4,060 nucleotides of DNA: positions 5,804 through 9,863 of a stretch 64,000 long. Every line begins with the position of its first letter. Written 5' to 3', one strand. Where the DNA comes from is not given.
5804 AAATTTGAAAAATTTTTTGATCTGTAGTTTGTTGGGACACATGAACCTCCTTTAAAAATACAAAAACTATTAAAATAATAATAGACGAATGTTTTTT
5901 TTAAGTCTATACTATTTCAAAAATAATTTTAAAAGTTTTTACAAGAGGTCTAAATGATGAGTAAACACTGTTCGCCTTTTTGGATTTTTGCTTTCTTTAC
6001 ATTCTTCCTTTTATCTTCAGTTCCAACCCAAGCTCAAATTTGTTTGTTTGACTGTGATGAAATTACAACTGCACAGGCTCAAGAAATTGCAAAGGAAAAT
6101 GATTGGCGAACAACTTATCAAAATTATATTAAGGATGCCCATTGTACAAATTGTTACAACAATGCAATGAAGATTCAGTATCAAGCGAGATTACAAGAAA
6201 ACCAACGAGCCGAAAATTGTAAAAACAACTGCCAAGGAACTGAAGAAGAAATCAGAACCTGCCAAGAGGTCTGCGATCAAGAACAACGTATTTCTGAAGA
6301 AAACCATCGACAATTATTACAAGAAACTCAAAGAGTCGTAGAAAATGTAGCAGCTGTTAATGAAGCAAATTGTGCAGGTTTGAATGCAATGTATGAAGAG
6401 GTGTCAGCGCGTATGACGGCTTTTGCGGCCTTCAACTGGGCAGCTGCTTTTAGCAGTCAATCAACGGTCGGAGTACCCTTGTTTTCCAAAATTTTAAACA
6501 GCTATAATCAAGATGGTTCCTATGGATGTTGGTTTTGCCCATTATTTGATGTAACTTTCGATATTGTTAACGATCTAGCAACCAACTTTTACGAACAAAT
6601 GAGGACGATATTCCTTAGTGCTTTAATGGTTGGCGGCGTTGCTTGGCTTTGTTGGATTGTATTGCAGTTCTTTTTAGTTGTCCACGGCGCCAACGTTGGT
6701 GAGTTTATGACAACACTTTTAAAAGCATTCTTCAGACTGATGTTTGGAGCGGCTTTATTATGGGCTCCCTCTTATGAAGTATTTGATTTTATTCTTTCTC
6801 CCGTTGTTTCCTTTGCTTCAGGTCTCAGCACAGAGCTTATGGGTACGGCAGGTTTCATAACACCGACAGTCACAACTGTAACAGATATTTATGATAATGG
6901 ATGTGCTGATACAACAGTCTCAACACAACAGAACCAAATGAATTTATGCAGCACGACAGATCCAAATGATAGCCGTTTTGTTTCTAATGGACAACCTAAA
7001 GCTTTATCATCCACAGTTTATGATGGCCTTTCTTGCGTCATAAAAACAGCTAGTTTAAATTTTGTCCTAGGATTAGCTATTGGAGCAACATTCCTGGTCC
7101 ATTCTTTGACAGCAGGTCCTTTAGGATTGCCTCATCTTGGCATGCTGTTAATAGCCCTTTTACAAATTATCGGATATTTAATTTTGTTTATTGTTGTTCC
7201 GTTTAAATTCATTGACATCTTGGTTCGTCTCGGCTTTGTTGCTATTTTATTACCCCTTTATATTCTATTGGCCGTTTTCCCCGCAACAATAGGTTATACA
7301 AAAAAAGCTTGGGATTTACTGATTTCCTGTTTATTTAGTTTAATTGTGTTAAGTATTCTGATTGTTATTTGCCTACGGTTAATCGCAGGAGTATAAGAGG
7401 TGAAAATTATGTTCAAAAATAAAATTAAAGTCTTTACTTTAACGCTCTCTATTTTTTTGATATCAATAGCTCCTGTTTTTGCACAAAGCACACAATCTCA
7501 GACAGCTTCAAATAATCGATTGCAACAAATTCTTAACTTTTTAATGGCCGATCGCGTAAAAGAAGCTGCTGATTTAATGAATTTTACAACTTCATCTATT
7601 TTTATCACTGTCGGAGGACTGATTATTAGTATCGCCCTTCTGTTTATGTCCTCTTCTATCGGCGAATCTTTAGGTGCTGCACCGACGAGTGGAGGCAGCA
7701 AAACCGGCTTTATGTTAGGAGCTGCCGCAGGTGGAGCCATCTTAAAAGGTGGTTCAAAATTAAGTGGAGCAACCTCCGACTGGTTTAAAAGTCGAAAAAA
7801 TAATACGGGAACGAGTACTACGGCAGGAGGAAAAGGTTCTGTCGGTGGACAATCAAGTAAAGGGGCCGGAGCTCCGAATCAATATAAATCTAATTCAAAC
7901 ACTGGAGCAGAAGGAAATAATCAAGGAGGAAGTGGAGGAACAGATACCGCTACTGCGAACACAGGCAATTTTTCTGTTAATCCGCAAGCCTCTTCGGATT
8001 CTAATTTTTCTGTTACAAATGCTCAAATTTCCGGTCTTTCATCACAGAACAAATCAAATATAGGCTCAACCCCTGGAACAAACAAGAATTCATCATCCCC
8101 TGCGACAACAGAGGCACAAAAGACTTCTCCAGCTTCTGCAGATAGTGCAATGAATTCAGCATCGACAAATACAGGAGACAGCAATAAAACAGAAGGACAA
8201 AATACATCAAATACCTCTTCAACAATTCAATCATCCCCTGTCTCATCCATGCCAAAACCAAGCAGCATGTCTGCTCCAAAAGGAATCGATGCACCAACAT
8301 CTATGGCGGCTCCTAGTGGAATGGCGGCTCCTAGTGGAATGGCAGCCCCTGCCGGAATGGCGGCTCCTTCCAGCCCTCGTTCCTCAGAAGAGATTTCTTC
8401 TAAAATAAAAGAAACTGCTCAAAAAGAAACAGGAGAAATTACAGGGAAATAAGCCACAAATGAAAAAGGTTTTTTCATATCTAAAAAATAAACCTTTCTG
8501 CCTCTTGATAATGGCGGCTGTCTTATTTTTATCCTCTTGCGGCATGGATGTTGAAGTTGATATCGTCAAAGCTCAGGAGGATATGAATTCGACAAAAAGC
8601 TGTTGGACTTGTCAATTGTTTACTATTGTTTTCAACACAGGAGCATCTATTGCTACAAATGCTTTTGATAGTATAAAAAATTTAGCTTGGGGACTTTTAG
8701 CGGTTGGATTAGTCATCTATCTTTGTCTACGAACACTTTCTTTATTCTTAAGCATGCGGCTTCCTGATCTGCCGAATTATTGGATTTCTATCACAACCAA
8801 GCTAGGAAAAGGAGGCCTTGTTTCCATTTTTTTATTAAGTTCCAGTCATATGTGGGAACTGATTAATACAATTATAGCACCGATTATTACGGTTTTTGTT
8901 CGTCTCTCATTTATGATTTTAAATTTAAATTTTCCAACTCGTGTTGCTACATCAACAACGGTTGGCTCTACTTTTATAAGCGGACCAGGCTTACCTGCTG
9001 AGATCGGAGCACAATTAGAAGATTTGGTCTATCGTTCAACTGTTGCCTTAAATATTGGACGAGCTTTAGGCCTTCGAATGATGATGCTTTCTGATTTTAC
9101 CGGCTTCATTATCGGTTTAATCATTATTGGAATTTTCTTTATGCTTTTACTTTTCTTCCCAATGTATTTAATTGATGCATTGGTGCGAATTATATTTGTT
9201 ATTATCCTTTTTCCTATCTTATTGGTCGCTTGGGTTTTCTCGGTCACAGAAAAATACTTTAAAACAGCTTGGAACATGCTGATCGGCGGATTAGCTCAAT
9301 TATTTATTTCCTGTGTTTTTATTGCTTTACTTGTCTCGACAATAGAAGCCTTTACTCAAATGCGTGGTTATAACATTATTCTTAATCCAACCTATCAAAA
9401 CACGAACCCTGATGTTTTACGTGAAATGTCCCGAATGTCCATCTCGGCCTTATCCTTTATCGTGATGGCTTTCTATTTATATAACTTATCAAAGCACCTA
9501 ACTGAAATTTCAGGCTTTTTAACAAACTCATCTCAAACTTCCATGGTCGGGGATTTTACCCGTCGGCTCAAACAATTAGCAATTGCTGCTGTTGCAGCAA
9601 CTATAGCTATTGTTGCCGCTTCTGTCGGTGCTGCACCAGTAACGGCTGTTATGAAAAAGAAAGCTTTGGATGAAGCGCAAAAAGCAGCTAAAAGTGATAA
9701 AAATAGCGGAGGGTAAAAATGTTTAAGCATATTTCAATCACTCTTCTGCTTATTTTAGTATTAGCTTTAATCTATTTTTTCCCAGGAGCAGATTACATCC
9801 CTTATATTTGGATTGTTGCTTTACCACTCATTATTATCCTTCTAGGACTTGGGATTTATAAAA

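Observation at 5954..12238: Array of three VirB6/TrbL-like paralogs at a separate locus, sharing a conserved CW(T/F)C motif and a (F/V)-P-(A/S)-T…K(K/R)A(W/F) helix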

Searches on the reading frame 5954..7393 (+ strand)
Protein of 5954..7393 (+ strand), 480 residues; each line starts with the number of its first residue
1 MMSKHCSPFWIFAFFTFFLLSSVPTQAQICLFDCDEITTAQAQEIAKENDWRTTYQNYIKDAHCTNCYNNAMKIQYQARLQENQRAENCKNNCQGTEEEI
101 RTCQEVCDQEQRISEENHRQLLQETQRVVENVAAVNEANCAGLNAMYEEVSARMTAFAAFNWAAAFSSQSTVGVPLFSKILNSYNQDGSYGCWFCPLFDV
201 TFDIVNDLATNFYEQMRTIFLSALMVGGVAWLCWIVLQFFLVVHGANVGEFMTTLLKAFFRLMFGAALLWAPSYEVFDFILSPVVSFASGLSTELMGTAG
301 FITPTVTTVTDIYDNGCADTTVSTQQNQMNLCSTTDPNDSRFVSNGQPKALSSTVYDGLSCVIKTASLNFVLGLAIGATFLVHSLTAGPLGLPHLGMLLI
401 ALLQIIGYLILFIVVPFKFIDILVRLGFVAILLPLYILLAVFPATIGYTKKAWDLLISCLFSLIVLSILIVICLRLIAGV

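Call 3: search_protein_families(library=pfam, proteins=[window:5954-7393:+], max_evalue=1)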
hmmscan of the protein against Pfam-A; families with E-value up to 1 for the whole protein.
window:5954-7393:+ (480 aa): 0 families

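Call 4: search_protein_families(library=ncbifam, proteins=[window:5954-7393:+], max_evalue=1)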
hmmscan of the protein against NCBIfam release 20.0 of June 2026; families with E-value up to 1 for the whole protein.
window:5954-7393:+ (480 aa): 1 family
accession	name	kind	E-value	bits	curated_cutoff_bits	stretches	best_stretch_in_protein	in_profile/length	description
NF041378.1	XopZ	subfamily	0.38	8.6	1300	1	64-159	263-358/1292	XopZ family type III secretion system effector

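Call 91: predict_structure(alignment_id=A5)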
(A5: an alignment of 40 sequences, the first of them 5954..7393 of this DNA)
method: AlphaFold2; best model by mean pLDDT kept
length: 480 residues; sequences in the alignment: 40
mean_pLDDT: 80.4   pTM: 0.64
mean pLDDT of the five models: 80.4, 80.1, 80.0, 79.8, 79.1
residues with pLDDT >= 90: 221; 70-90: 154; 50-70: 53; < 50: 52
segments of 3 or more residues with pLDDT < 50: 1-3, 134-173, 314-321
pLDDT, mean of each block of 10 residues (from residue 1): 58 70 55 86 93 88 81 88 86 92 90 80 66 45 37 35 34 59 76 90 96 95 96 94 83 95 96 94 91 85 65 48 63 90 93 93 90 88 78 80 91 94 95 96 93 93 92 82
secondary structure, 60 per line:
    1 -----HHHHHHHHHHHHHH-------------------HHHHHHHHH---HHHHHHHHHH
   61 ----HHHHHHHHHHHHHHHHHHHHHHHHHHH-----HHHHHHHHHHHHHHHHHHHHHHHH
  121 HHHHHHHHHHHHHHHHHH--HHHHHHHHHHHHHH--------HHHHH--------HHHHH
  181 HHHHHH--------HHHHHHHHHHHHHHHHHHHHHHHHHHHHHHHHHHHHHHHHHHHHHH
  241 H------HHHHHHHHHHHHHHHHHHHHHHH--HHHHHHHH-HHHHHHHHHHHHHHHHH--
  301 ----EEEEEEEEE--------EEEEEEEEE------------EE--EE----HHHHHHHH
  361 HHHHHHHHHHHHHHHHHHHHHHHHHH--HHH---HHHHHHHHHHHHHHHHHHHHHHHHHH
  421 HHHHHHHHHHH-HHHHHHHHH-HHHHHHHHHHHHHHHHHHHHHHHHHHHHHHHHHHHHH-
elements in order: H6-19 H39-47 H51-60 H65-91 H97-138 H141-154 H163-167 H176-186 H195-241 H248-270 H273-280 H282-298 E305-313 E322-330 H353-386 H395-431 H433-441 H443-479

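Call 93: fold_search(model_id=the predicted structure, library=pdb)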
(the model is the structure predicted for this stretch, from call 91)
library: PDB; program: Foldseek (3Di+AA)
matches with E <= 10: 59; with E <= 0.001: 0
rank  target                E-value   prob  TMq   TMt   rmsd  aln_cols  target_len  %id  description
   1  8rt9_F                2.0e-01  0.93  0.27  0.43  13.8       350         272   10  Stalk complex full-length structure (TrwJ/VirB5-TrwI/VirB6) from the fully-assembled R388 type IV secretion system det (released 2024-06-19)
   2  7o3v_J                2.2e-01  0.98  0.27  0.46  11.6       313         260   13  Stalk complex structure (TrwJ/VirB5-TrwI/VirB6) from the fully-assembled R388 type IV secretion system determined by c (released 2022-06-22)
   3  8rtd_L                3.3e-01  0.77  0.24  0.39  15.4       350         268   12  Stalk-Arches-IMC structure from the fully-assembled R388 type IV secretion system determined by cryo-EM. (released 2024-06-19)
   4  7o3v_G                5.5e-01  0.93  0.27  0.45  11.3       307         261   11  Stalk complex structure (TrwJ/VirB5-TrwI/VirB6) from the fully-assembled R388 type IV secretion system determined by c (released 2022-06-22)
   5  7o3v_F                9.3e-01  0.10  0.12  0.19  24.5       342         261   15  Stalk complex structure (TrwJ/VirB5-TrwI/VirB6) from the fully-assembled R388 type IV secretion system determined by c (released 2022-06-22)
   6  5j4i_A                1.2e+00  0.08  0.06  0.06  18.9       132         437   14  Crystal Structure of the L-arginine/agmatine antiporter from E. coli at 2.2 Angstroem resolution (released 2016-08-31)
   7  3ncy_C                1.4e+00  0.03  0.08  0.09  30.1       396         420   13  X-ray crystal structure of an arginine agmatine antiporter (AdiC) in complex with a Fab fragment (released 2010-08-18)
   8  4xto_C                1.6e+00  0.07  0.10  0.16  24.0       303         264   11  Crystal structure of the light-driven sodium pump KR2 in the pentameric red form, pH 5.6 (released 2015-04-01)
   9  6nph_A                1.9e+00  0.05  0.10  0.10  30.7       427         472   11  Structure of NKCC1 TM domain (released 2019-07-31)
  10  6z4v_AAA              2.0e+00  0.09  0.16  0.16  28.1       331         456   11  Crystal structure of the neurotensin receptor 1 (NTSR1-H4bmx) in complex with NTS8-13 (released 2021-02-10)
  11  3ncy_A                2.2e+00  0.02  0.08  0.08  29.0       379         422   14  X-ray crystal structure of an arginine agmatine antiporter (AdiC) in complex with a Fab fragment (released 2010-08-18)
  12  5j4n_B                2.4e+00  0.06  0.06  0.07  18.6       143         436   15  Crystal structure of the L-arginine/agmatine antiporter AdiC in complex with agmatine at 2.6 Angstroem resolution (released 2016-08-31)
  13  7uw9_h                3.4e+00  0.12  0.13  0.30  19.9       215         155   13  Citrus V-ATPase State 1, H in contact with subunit a (released 2022-07-06)
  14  9ukv_A                3.9e+00  0.02  0.07  0.07  28.7       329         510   11  JM Complex - E. coli MurJ, Levivirus M lysis protein LysM (SglM) (released 2025-09-10)
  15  8f5o_B                4.5e+00  0.02  0.09  0.06  24.2       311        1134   14  Structure of Leishmania tarentolae IFT-A (state 1) (released 2022-12-21)
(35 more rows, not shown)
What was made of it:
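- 5954..7396 (+): Paralog 1, N-terminal part (480 aa): signal peptide, Cys-rich helical N-domain, CWFC, VirB6 core. It ends just after the VirB6 signature helix. AF2 model pLDDT 80.4, with TrwI/VirB6 as the top 5 PDB matches (calls 91, 93).
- The p1 model has it as its top 5 (call 93). The p1 fold match is weak (E 0.2, call 93).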

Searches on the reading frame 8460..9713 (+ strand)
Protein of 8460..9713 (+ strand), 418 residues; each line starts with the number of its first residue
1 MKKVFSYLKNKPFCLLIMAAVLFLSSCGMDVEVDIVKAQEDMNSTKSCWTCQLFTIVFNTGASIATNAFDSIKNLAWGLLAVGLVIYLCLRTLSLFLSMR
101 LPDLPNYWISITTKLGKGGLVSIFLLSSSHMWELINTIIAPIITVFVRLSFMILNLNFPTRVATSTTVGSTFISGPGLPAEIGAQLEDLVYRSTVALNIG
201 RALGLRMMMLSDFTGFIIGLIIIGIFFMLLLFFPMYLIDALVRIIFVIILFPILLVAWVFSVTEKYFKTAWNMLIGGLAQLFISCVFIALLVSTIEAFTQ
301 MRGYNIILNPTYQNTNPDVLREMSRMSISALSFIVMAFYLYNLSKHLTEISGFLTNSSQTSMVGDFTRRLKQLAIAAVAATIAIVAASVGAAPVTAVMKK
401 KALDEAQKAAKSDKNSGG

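Call 3: search_protein_families(library=pfam, proteins=[window:8460-9713:+], max_evalue=1)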
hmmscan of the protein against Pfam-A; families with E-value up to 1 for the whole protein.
window:8460-9713:+ (418 aa): 1 family
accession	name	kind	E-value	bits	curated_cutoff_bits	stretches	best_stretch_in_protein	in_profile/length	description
PF05529.17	Bap31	-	0.47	10.8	22.7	1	244-312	12-80/138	Bap31/Bap29 transmembrane region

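Call 4: search_protein_families(library=ncbifam, proteins=[window:8460-9713:+], max_evalue=1)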
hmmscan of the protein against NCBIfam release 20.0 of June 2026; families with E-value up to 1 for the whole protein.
window:8460-9713:+ (418 aa): 0 families

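Call 48: predict_structure(alignment_id=A4)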
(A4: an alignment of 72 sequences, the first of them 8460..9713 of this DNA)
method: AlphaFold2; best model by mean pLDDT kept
length: 418 residues; sequences in the alignment: 72
mean_pLDDT: 82.8   pTM: 0.77
mean pLDDT of the five models: 82.8, 82.5, 81.4, 81.0, 80.7
residues with pLDDT >= 90: 200; 70-90: 123; 50-70: 84; < 50: 11
segments of 3 or more residues with pLDDT < 50: 1-5, 416-418
pLDDT, mean of each block of 10 residues (from residue 1): 48 63 60 69 78 93 94 96 97 93 93 96 93 92 91 76 64 91 92 88 88 88 92 91 94 96 93 93 91 88 77 80 88 93 90 76 65 64 63 72 73 49
secondary structure, 60 per line:
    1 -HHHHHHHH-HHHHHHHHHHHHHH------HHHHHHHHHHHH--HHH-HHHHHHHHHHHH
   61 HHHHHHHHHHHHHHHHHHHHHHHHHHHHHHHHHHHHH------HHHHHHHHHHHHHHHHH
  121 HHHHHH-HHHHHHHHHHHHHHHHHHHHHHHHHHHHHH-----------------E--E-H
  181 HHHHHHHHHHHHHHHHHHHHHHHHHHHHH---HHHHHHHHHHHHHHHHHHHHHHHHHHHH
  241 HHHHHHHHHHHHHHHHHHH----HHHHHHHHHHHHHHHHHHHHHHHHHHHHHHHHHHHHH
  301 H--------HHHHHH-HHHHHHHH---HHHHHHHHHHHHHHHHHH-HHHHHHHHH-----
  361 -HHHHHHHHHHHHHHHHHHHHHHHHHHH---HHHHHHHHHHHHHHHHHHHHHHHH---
elements in order: H2-9 H11-24 H31-42 H49-97 H104-126 H128-157 H180-209 H213-259 H264-301 H310-315 H317-324 H328-345 H347-355 H362-388 H392-415
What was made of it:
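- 8460..9716 (+): Paralog 2 (418 aa): lipoprotein-type VirB6. It has no N-domain, no second Cys pair and a short tail. AF2 pLDDT 82.8, pTM 0.77 (call 48).
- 8601..8612 (+): CWTC motif of paralog 2 (aa 48-51), at the N-terminal end of the 49-residue helix alpha-1. Helix H49-97 in the model (call 48).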

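Call 51: fold_search(model_id=the predicted structure, library=pdb)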
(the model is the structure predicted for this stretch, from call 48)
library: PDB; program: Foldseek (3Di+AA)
matches with E <= 10: 325; with E <= 0.001: 2
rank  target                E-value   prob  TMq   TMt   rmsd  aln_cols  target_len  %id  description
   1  7o3v_J                4.9e-04  1.00  0.42  0.62   6.3       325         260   12  Stalk complex structure (TrwJ/VirB5-TrwI/VirB6) from the fully-assembled R388 type IV secretion system determined by c (released 2022-06-22)
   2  8rt9_F                6.8e-04  1.00  0.44  0.63   7.0       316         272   14  Stalk complex full-length structure (TrwJ/VirB5-TrwI/VirB6) from the fully-assembled R388 type IV secretion system det (released 2024-06-19)
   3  8rtd_L                1.3e-03  1.00  0.44  0.64   7.1       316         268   14  Stalk-Arches-IMC structure from the fully-assembled R388 type IV secretion system determined by cryo-EM. (released 2024-06-19)
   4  7o3v_G                1.7e-03  1.00  0.43  0.62   6.4       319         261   11  Stalk complex structure (TrwJ/VirB5-TrwI/VirB6) from the fully-assembled R388 type IV secretion system determined by c (released 2022-06-22)
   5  7o3v_F                2.6e-03  1.00  0.44  0.66   5.7       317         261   13  Stalk complex structure (TrwJ/VirB5-TrwI/VirB6) from the fully-assembled R388 type IV secretion system determined by c (released 2022-06-22)
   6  8rtd_H                1.5e-02  1.00  0.34  0.60  10.4       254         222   13  Stalk-Arches-IMC structure from the fully-assembled R388 type IV secretion system determined by cryo-EM. (released 2024-06-19)
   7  8rtd_I                1.5e-02  1.00  0.31  0.56  10.4       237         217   12  Stalk-Arches-IMC structure from the fully-assembled R388 type IV secretion system determined by cryo-EM. (released 2024-06-19)
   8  7o3v_I                2.4e-02  1.00  0.27  0.52   6.7       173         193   15  Stalk complex structure (TrwJ/VirB5-TrwI/VirB6) from the fully-assembled R388 type IV secretion system determined by c (released 2022-06-22)
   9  7o3v_H                1.4e-01  1.00  0.30  0.62   5.1       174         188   13  Stalk complex structure (TrwJ/VirB5-TrwI/VirB6) from the fully-assembled R388 type IV secretion system determined by c (released 2022-06-22)
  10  4s0f_A                1.7e-01  0.51  0.18  0.15  30.2       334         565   15  Crystal structure of the peptidase-containing ABC transporter PCAT1 E648Q mutant complexed with ATPgS in an occluded c (released 2015-07-22)
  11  9bd7_A                3.1e-01  0.38  0.21  0.17  26.0       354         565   12  PaMsbA in an open, outward conformation (released 2025-09-03)
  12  8vp1_B                3.7e-01  0.35  0.18  0.15  28.5       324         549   14  Cryo-EM structure of the ABC transporter PCAT1 cysteine-free core bound with ATP (released 2024-10-30)
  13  7udn_B                4.4e-01  0.14  0.13  0.17  23.5       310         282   13  Crystal structure of designed helical repeat protein RPB_PLP1_R6 in alternative conformation 2 (released 2023-03-22)
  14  6xi6                  5.9e-01  0.11  0.12  0.15  23.0       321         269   12  Hierarchical design of multi-scale protein complexes by combinatorial assembly of oligomeric helical bundle and repeat p (released 2021-06-02)
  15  7voj_A                6.4e-01  0.07  0.10  0.11  29.5       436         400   11  Al-bound structure of the AtALMT1 mutant M60A (released 2021-12-01)
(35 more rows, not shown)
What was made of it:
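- On VirB6/TrbL (superfamily level): p2 model: the top 9 Foldseek PDB matches are all TrwI/VirB6, E 4.9e-4, prob 1.0; the top five chains have TM 0.62-0.66 by target length, and the next fold has TM below 0.2 (call 51). p1 model: the top 5 are TrwI/VirB6 but weaker, E 0.2 (call 93).
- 8460..9716 (+): Foldseek top 9 matches are TrwI/VirB6: E 4.9e-4, prob 1.0; top five chains TM 0.62-0.66 normalised to target (call 51).
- VirB6 homology by fold: the p2 model (pLDDT 82.8) has R388 TrwI/VirB6 as its top 9 PDB matches, prob 1.0; the top five chains have TM 0.62-0.66 normalised to target (calls 48, 51).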
